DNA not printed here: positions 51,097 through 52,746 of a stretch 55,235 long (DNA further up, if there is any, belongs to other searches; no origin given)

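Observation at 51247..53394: PurD-like ATP-grasp enzyme translationally coupled to the giant virion protein, followed by two small conserved genes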

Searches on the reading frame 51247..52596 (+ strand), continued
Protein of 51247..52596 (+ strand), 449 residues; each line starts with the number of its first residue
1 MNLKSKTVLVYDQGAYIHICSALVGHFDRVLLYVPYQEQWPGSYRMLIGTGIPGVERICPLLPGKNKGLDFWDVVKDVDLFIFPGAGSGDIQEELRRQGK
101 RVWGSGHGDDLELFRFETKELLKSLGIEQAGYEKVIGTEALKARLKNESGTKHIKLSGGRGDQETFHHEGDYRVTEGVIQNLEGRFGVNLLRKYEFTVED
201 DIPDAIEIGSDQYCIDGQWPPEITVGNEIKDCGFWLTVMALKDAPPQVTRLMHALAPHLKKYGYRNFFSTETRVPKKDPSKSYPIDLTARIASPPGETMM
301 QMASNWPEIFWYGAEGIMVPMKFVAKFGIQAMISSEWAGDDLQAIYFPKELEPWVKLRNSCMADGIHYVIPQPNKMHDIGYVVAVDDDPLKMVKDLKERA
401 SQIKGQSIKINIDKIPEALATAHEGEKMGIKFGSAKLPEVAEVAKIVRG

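Call 55: find_related_loci(query=A3, collection=genome_contigs, flank=8000)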
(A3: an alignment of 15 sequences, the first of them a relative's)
Query A3 (449 aa) in genome_contigs; peptide patterns used: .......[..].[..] (x = any residue, [..] = any of these).
37 stretches matched a pattern; 9 encode a relative of the query (tblastn E <= 1e-3); 9 distinct loci.
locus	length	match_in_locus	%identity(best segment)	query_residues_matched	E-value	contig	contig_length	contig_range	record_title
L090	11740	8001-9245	35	1-432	3e-76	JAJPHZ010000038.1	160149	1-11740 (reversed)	MAG: Proteobacteria bacterium isolate Centralia_MAG_231 k107_10492552, whole genome shotgun sequence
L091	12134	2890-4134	35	1-432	3e-73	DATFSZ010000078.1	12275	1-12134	MAG TPA_asm: Candidatus Binataceae bacterium isolate SMAG_U9397 k141_2762651, whole genome shotgun sequence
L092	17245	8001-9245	34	1-432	3e-70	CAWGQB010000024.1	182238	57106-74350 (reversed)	MAG: uncultured proteobacterium isolate MFD04463.bin.2.159 genome assembly, contig: contig_67082, whole genome shotgun s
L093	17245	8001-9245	34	1-432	5e-69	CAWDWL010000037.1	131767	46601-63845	MAG: uncultured proteobacterium isolate MFD05705.bin.1.215 genome assembly, contig: contig_66333, whole genome shotgun s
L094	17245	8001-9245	33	1-432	7e-73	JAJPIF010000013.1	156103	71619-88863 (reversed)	MAG: Proteobacteria bacterium isolate Centralia_MAG_278 k107_12777240, whole genome shotgun sequence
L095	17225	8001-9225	34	1-416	2e-39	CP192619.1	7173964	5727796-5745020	Bradyrhizobium oligotrophicum S58 strain E20 chromosome, complete genome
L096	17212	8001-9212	37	2-424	1e-82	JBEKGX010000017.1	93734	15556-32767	MAG: Xanthobacteraceae bacterium isolate SPRUCE 263 SPRUCE_263_17, whole genome shotgun sequence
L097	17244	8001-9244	35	1-432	4e-65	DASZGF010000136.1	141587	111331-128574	MAG TPA_asm: Candidatus Binataceae bacterium isolate SMAG_U6541 k141_2152077, whole genome shotgun sequence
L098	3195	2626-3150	30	2-187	5e-19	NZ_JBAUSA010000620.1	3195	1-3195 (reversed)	MAG: Caballeronia sp. isolate MFD02374_ilm_asm_bin15 k127_93053, whole genome shotgun sequence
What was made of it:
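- Tried and rejected: It was repeated with 15 sequences (call 55).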

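Call 56: search_protein_representatives(alignment_id=A1)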
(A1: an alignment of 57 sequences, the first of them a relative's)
Query: 57 sequences, 423 profile positions. Proteins with E-value up to 0.001 (for the whole library): 1781; up to 1e-10: 1333; up to 1e-30: 1014. The best 150 are listed.
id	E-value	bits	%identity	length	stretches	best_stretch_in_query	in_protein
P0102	2.3e-183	625.9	-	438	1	5-422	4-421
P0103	4.6e-181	618.3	-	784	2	2-275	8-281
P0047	4.6e-180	615.0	-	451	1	1-411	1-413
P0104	4.5e-172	588.7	-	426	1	3-418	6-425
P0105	9.5e-171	584.4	-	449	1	1-412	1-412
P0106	4.9e-169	578.7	-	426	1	2-418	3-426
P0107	2.1e-168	576.6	-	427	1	4-413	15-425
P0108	3.4e-168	575.9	-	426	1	3-418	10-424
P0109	1.8e-167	573.6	-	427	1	2-418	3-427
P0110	6.0e-167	571.8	-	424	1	3-419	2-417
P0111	5.1e-165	565.5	-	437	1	3-422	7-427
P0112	1.6e-163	560.5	-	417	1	3-417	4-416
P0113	5.5e-163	558.8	-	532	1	7-418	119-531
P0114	3.7e-161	552.8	-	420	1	2-418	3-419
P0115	4.5e-160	549.2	-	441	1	1-418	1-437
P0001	1.1e-156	538.1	-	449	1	1-421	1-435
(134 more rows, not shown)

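Call 67: search_dna_similar(query=L036:9561-9983:+, collection=phages, mode=protein, max_evalue=0.001, max_rows=25)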
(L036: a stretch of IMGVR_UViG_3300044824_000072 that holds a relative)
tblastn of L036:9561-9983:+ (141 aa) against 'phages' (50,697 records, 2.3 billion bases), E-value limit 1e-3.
Records with a match: 3; places in all: 3; records where one place covers at least 80% of the query: 3.
Best place of each record, by identity: <60% 3.
By first word of the organism name: uncultured 2; Microcystis 1.
By host as written in the record: - 2; Microcystis sp. SG03 1.
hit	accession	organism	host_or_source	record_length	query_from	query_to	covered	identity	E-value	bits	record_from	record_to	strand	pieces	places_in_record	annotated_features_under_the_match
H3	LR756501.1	uncultured phage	metagenomic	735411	11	134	88%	29.8%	2e-11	66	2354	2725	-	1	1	record has no annotation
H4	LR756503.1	uncultured phage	metagenomic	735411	11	134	88%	29.8%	2e-11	66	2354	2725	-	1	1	record has no annotation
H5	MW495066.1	Microcystis phage MaAM05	Microcystis sp. SG03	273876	20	137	84%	30.5%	4e-13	71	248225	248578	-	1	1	speH_1: S-adenosylmethionine decarboxylase proenzyme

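Call 87: search_dna_similar(query=L025:7701-8069:+, collection=phages, mode=protein, max_evalue=0.01, max_rows=30)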
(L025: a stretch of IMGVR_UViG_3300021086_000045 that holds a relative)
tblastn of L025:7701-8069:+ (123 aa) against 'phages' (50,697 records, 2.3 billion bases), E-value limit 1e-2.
No match.
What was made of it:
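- Closest known: Phage AdoMetDC-derived pyruvoyl arginine/ornithine decarboxylases. Different: The clade here is very divergent, with no tblastn match in the phage collection (call 87).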

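Call 89: search_solved_structures(query=A6, max_evalue=1, show_alignments=2)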
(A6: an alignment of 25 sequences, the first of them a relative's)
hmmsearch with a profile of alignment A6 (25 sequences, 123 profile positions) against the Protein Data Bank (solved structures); distinct sequences matched with E-value up to 1: 4.
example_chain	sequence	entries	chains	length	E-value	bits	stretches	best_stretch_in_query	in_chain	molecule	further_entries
2iii_A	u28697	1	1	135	1.4e-06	31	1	17-93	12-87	S-adenosylmethionine decarboxylase proenzyme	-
1tlu_A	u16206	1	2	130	0.0013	21.4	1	60-92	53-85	S-adenosylmethionine decarboxylase proenzyme, AdoMetDC, SamDC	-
1vr7_A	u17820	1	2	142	0.0015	21.2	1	60-92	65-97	S-adenosylmethionine decarboxylase proenzyme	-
1tmi_A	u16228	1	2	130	0.019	17.6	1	60-92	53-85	S-adenosylmethionine decarboxylase proenzyme, AdoMetDC, SamDC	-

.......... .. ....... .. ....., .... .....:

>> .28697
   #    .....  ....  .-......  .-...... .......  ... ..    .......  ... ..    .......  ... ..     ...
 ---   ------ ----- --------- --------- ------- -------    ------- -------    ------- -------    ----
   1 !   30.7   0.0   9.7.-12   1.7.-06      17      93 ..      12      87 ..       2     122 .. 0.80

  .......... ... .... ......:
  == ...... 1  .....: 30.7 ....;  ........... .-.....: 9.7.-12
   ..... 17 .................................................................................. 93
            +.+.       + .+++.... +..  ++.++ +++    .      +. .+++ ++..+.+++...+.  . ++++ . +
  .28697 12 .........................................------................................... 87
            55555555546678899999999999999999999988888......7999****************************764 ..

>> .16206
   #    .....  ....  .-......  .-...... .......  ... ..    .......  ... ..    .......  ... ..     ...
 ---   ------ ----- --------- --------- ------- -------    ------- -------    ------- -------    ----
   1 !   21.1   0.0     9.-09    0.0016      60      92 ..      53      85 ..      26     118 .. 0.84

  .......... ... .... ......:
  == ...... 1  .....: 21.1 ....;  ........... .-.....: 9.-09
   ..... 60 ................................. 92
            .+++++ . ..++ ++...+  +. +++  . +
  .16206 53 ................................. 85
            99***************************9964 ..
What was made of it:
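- On Class 1b AdoMetDC-fold pyruvoyl enzymes (partner gene in related loci, absent from the window): The profile hits only AdoMetDC in the PDB, E=1.4e-6 (call 89).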

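Call 90: find_homologous_proteins(query=A1, max_evalue=1e-10)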
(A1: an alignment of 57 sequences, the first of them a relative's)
Query A1 (57 sequences) (449 aa, profile of the alignment): 196 proteins with E <= 1e-10 among 8000 candidates; the best 120 are listed.
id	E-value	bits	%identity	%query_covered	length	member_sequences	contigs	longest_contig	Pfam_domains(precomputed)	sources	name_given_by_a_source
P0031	1.1e-198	678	38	96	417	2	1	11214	-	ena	-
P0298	1.4e-198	678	39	96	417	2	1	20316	-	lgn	-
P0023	4.1e-198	676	40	96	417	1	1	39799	-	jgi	-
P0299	9.5e-197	672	38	94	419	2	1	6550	-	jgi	jgi:hypothetical protein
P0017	2.7e-196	670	41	96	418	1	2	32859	-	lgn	-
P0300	3.5e-196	670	39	96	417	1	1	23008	-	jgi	jgi:hypothetical protein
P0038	8.0e-196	669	38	96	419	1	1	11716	-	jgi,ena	-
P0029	1.1e-195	668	39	96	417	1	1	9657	-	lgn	-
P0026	1.1e-195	668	40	96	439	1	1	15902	-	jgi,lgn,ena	jgi:hypothetical protein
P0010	2.9e-195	667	42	95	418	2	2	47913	-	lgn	-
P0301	7.5e-195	665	39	96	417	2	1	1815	-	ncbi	-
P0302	2.0e-194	664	39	96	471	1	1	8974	-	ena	-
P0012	3.6e-194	663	41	95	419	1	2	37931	-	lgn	-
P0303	5.6e-193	659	39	96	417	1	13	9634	-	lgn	-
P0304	1.5e-192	658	39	96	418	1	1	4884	-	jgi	jgi:hypothetical protein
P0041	6.9e-192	656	37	94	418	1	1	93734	-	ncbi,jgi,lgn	ncbi:MAG: hypothetical protein ABSA68_13455 [Xanthobacteraceae bacterium]|jgi:hypothetical protein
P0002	6.1e-185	633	47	99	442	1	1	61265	-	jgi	jgi:hypothetical protein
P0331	2.0e-177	608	38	96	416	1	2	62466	-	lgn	-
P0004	6.0e-175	600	45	99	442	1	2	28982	-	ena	-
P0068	2.4e-173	595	35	96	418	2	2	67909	-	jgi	jgi:hypothetical protein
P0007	2.0e-171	588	42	99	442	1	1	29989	-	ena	-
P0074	3.3e-161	555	37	90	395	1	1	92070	-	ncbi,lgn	-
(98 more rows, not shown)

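Call 91: find_encoding_contigs(protein=P0068, flank=7000, max_places=1)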
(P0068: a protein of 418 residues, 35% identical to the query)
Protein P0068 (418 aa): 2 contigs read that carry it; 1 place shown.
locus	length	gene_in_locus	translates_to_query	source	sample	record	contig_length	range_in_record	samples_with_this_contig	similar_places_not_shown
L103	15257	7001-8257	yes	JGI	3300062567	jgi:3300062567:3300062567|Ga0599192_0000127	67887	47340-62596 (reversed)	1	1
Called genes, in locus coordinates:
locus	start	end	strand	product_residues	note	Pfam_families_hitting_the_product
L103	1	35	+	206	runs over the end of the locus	-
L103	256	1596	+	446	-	-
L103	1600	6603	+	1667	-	-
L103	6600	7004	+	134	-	-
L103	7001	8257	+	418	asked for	-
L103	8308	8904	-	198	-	-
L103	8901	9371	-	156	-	-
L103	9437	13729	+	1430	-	PF18760:ART-PolyVal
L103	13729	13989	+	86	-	-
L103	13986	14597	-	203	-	-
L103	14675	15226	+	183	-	-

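Call 92: find_encoding_contigs(protein=P0331, flank=7000, max_places=1)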
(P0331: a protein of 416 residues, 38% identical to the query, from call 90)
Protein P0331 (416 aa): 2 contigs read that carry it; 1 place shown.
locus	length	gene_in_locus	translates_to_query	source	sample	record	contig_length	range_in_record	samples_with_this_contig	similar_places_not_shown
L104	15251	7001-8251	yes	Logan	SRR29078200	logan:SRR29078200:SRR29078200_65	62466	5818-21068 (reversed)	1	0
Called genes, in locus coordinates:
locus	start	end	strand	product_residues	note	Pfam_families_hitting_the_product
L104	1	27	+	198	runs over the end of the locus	-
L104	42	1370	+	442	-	-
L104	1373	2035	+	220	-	-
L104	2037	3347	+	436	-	-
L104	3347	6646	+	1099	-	PF18823:InPase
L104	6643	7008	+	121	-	-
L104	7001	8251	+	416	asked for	-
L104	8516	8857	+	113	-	-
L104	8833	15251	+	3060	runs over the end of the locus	PF28553:WH_1, PF28554:DUF8437, PF28555:Helicase_dom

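Call 93: find_encoding_contigs(protein=P0091, flank=7000, max_places=1)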
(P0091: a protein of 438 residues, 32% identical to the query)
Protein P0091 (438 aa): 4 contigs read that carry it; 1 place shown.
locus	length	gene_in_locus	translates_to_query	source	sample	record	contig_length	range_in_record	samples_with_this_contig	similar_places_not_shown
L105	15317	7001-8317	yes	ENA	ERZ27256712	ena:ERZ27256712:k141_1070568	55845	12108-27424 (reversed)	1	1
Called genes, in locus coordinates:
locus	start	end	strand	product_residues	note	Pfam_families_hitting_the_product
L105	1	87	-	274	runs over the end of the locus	-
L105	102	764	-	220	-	-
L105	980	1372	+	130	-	-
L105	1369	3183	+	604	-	-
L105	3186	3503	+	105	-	-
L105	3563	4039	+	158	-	-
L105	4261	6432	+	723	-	-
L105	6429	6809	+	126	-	-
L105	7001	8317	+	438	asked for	-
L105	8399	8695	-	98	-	-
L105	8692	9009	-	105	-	-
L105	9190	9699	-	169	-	-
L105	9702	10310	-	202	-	PF00226:DnaJ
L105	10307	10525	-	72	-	-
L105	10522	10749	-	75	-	PF12844:HTH_19 (weak), PF01381:HTH_3, PF13560:HTH_31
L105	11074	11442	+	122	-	-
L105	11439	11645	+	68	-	-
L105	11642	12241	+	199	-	-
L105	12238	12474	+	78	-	-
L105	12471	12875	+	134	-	-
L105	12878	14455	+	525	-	PF00772:DnaB, PF13481:AAA_25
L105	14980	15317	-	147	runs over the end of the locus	-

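Call 100: search_protein_families(library=pfam, proteins=[L092:6960-7805:+, L090:7195-7956:+, L090:3684-5759:+, L090:9718-10815:+, L103:6600-7004:+, L104:6643-7008:+, L104:8516-8857:+, L105:6429-6809:+, L105:4261-6432:+], max_evalue=0.01)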
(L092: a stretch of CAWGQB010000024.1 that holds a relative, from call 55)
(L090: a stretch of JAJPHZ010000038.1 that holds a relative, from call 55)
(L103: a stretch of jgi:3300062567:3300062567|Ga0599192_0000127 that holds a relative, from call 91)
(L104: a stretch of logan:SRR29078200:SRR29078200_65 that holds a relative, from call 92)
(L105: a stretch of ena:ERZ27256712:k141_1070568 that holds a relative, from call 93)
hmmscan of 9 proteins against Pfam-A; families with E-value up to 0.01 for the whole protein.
L092:6960-7805:+ (281 aa): 0 families

L090:7195-7956:+ (253 aa): 2 families
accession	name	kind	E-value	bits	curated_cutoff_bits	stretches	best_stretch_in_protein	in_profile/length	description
PF00112.29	Peptidase_C1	-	2.1e-15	57.9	20.7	1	32-234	1-204/220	Papain family cysteine protease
PF03051.21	Peptidase_C1_2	-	0.0015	17.8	22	1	199-237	360-402/438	Peptidase C1-like family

L090:3684-5759:+ (691 aa): 1 family
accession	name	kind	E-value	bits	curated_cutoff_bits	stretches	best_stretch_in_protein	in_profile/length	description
PF16510.12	P22_portal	-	1.6e-82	278.4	26.1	1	51-662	8-584/594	Phage P22-like portal protein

L090:9718-10815:+ (365 aa): 0 families

L103:6600-7004:+ (134 aa): 0 families

L104:6643-7008:+ (121 aa): 1 family
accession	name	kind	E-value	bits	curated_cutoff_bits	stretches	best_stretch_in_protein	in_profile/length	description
PF02675.21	AdoMet_dc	-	5.8e-05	23.8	25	1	28-101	22-90/107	S-adenosylmethionine decarboxylase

L104:8516-8857:+ (113 aa): 0 families

L105:6429-6809:+ (126 aa): 0 families

L105:4261-6432:+ (723 aa): 0 families

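Call 103: find_encoding_contigs(protein=P0004, flank=8000, max_places=1)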
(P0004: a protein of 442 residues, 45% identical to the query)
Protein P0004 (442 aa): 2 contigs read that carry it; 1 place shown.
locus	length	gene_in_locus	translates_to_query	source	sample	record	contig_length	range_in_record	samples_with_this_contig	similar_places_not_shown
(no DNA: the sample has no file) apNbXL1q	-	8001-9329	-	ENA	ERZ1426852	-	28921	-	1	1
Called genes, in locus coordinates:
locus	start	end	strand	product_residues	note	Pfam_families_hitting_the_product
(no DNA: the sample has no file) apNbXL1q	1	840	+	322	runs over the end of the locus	-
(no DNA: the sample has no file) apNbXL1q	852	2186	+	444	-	-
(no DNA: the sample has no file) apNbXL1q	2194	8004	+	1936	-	PF26092:T4_Y16D (weak)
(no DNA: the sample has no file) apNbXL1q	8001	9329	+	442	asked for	-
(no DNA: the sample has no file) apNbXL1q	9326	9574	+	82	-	-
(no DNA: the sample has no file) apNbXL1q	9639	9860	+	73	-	-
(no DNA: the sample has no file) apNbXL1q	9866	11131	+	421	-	-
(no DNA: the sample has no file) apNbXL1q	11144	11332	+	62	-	-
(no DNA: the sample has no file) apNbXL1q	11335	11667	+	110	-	-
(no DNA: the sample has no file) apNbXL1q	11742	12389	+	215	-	-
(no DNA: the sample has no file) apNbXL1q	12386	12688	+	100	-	-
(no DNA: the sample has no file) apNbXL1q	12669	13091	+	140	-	PF05838:Glyco_hydro_108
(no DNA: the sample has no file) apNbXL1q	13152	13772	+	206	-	PF21448:DNMK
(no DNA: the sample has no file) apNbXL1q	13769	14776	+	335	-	-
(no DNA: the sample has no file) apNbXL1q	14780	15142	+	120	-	-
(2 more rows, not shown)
